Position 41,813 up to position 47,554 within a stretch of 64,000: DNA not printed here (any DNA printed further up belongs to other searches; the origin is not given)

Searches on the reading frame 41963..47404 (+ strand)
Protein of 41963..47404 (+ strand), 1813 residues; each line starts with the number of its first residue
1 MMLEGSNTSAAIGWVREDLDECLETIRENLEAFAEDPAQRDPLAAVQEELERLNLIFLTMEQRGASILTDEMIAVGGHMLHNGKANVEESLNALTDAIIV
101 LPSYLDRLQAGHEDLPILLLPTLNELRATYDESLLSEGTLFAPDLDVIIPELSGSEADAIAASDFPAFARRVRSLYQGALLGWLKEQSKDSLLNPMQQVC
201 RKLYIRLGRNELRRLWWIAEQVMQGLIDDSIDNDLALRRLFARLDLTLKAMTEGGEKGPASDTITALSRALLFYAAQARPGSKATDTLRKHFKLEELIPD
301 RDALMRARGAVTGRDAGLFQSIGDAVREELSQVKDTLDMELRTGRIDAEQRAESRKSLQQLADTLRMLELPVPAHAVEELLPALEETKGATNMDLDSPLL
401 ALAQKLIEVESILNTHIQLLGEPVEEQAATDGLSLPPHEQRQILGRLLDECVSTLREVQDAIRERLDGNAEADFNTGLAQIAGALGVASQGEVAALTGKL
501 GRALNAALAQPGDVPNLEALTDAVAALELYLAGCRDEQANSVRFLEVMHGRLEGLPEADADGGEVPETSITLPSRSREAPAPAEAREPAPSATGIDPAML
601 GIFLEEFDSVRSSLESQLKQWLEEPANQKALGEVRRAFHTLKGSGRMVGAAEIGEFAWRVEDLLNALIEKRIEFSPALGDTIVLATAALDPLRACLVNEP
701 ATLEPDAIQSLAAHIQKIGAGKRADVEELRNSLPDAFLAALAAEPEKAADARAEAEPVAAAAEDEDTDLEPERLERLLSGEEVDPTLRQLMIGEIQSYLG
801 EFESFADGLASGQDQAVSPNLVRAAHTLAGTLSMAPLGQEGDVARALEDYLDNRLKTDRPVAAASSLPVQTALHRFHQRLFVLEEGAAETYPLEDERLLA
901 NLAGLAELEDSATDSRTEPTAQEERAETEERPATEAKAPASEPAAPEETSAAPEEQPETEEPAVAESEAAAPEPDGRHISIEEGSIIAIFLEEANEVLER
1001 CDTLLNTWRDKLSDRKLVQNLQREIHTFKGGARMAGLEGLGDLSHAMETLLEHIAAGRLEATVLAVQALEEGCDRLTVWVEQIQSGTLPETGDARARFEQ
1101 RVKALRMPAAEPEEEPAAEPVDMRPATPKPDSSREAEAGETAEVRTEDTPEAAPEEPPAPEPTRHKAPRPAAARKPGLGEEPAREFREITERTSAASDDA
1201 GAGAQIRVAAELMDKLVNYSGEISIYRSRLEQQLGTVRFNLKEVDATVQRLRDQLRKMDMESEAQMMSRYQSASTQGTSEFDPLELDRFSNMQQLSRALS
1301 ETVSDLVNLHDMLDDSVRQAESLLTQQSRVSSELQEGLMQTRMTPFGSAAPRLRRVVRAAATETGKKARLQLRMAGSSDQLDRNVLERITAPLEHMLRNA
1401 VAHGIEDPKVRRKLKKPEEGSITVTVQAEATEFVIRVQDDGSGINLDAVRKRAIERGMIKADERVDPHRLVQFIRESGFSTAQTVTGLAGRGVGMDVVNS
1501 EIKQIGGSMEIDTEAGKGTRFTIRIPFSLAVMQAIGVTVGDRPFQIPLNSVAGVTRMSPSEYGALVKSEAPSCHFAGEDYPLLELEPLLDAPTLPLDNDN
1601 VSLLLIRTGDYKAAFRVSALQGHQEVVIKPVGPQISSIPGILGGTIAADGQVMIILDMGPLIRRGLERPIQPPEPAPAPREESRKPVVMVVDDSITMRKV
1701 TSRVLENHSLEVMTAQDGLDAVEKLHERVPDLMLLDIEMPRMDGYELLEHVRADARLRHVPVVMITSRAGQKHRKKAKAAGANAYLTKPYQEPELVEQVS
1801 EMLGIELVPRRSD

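Call 72: search_protein_families(library=pfam, proteins=[window:41963-47404:+], max_evalue=0.001)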
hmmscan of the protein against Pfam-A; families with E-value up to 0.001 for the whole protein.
window:41963-47404:+ (1813 aa): 5 families
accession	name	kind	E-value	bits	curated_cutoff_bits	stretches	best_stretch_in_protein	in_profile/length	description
PF01627.28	Hpt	-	2.7e-33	114.5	24.6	3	986-1076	2-81/84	Hpt domain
PF00072.30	Response_reg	-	1.4e-28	99.7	30.2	1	1688-1799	1-110/111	Response regulator receiver domain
PF02518.31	HATPase_c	-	1.7e-17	64.3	26.4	1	1392-1527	5-109/111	Histidine kinase-, DNA gyrase B-, and HSP90-like ATPase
PF01584.24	CheW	-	5.9e-14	52.3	23.5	1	1533-1663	1-135/138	CheW-like domain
PF02895.20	H-kinase_dim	-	6.6e-05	23.7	23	0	1206-1259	4-55/68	Signal transducing histidine kinase, homodimeric domain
